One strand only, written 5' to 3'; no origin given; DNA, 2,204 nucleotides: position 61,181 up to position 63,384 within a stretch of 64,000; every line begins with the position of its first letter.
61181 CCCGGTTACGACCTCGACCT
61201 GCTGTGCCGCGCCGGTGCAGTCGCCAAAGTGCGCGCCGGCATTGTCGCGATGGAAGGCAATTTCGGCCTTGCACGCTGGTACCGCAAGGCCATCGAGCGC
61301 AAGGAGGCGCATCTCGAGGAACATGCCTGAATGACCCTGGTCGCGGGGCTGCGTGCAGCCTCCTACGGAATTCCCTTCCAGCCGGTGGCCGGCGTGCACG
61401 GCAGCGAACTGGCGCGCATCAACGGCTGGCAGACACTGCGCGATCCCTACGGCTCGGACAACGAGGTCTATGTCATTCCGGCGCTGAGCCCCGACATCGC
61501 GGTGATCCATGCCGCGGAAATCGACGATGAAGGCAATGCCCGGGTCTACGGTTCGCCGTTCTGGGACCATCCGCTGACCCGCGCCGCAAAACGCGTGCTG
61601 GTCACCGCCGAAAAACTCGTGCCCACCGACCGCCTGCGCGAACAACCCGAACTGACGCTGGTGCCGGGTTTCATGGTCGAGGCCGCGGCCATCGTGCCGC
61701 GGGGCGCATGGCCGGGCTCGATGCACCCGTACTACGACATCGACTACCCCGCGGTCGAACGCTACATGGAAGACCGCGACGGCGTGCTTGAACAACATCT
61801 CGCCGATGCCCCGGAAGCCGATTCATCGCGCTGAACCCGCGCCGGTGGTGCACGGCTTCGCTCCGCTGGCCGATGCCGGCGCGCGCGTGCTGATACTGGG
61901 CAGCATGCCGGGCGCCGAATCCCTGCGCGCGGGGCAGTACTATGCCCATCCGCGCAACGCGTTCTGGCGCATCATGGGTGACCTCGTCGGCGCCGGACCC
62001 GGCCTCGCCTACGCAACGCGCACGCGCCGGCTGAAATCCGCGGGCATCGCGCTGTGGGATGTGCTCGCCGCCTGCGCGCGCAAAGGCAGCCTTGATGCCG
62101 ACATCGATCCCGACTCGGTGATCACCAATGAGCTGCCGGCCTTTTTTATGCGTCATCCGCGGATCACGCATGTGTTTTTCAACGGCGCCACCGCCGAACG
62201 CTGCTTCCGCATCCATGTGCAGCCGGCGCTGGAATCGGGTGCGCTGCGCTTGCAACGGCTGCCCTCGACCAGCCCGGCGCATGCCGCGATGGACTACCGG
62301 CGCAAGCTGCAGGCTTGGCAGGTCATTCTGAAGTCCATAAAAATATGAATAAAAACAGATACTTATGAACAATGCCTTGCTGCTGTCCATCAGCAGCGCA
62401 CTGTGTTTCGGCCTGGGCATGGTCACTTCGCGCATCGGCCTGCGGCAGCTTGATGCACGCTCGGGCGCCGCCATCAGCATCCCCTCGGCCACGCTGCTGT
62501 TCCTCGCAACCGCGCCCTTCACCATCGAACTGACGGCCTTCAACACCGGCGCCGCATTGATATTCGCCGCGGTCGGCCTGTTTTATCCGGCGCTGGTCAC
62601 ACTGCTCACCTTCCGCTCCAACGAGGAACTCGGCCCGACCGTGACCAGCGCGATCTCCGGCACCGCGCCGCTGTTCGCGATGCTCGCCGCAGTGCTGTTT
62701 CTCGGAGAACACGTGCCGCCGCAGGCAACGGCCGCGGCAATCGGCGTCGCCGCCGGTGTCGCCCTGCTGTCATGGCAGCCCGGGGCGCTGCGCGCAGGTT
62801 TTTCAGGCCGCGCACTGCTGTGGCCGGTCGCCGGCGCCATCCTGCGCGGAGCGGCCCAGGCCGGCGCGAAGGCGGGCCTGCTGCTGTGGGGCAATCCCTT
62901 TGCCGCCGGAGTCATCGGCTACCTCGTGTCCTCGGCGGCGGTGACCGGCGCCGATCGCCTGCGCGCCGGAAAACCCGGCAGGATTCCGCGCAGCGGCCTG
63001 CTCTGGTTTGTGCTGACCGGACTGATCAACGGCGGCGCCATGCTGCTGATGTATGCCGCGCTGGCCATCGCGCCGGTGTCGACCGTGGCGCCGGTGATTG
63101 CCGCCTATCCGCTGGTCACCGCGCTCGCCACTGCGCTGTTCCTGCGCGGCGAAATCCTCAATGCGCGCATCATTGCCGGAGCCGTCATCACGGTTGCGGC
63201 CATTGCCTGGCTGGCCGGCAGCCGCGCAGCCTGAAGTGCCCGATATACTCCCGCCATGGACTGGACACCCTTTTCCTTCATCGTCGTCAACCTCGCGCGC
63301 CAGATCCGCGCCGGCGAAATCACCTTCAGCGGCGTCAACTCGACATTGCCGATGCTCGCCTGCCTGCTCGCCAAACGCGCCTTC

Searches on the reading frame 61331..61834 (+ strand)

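Call 12: search_protein_families(library=pfam, proteins=[window:61331-61834:+])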
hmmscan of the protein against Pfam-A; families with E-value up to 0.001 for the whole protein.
window:61331-61834:+ (167 aa): 1 family
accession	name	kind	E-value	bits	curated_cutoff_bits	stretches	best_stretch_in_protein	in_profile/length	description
PF01144.29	CoA_trans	-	1.1e-06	28.7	23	1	3-118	100-213/217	Coenzyme A transferase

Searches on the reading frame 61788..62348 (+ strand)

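Call 12: search_protein_families(library=pfam, proteins=[window:61788-62348:+])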
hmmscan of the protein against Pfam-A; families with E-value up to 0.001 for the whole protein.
window:61788-62348:+ (186 aa): 1 family
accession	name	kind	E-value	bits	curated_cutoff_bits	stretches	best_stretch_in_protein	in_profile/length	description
PF03167.25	UDG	-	4.5e-11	43.4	24.3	1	29-177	5-137/141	Uracil DNA glycosylase superfamily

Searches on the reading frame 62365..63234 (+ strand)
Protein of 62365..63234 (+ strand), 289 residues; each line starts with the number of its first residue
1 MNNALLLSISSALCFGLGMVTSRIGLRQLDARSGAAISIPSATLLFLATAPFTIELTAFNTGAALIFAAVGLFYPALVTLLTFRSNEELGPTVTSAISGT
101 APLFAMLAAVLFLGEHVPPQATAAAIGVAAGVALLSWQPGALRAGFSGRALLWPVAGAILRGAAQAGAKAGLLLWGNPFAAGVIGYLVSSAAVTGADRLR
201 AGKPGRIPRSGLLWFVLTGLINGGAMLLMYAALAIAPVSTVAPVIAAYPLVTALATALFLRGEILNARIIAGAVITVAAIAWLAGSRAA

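Call 12: search_protein_families(library=pfam, proteins=[window:62365-63234:+])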
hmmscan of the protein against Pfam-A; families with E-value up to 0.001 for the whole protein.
window:62365-63234:+ (289 aa): 1 family
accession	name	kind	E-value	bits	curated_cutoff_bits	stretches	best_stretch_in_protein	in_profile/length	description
PF00892.27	EamA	-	4e-24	85.9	28.2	2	4-136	3-134/135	EamA-like transporter family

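Call 23: find_encoding_contigs(protein=window:62365-63234:+, flank=2000, max_places=4)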
Protein window:62365-63234:+ (289 aa): 8 contigs read that carry it; 4 places shown.
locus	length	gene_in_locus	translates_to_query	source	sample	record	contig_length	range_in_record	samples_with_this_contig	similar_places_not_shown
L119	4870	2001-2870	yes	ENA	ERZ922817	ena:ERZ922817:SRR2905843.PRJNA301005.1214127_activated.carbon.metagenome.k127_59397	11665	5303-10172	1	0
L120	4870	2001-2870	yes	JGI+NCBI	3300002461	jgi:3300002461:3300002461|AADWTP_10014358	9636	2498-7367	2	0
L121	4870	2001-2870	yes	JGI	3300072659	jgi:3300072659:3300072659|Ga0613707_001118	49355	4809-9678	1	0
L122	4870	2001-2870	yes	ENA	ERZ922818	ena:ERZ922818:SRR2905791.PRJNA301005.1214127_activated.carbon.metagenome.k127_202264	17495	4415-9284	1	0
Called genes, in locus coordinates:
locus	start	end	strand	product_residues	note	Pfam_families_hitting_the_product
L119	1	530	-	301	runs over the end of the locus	PF00561:Abhydrolase_1, PF12697:Abhydrolase_6, PF12146:Hydrolase_4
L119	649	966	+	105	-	PF01144:CoA_trans (weak)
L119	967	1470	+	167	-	PF01144:CoA_trans (weak)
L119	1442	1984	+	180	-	PF03167:UDG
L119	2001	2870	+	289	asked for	PF00892:EamA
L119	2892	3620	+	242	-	PF01144:CoA_trans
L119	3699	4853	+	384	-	PF02515:CoA_transf_3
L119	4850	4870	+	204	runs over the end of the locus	PF05995:CDO_I (weak)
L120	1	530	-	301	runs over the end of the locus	PF00561:Abhydrolase_1, PF12697:Abhydrolase_6, PF12146:Hydrolase_4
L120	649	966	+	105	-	PF01144:CoA_trans (weak)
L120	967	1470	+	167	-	PF01144:CoA_trans (weak)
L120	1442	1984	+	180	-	PF03167:UDG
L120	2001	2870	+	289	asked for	PF00892:EamA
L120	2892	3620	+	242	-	PF01144:CoA_trans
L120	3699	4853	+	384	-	PF02515:CoA_transf_3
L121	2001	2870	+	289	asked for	PF00892:EamA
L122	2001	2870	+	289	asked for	PF00892:EamA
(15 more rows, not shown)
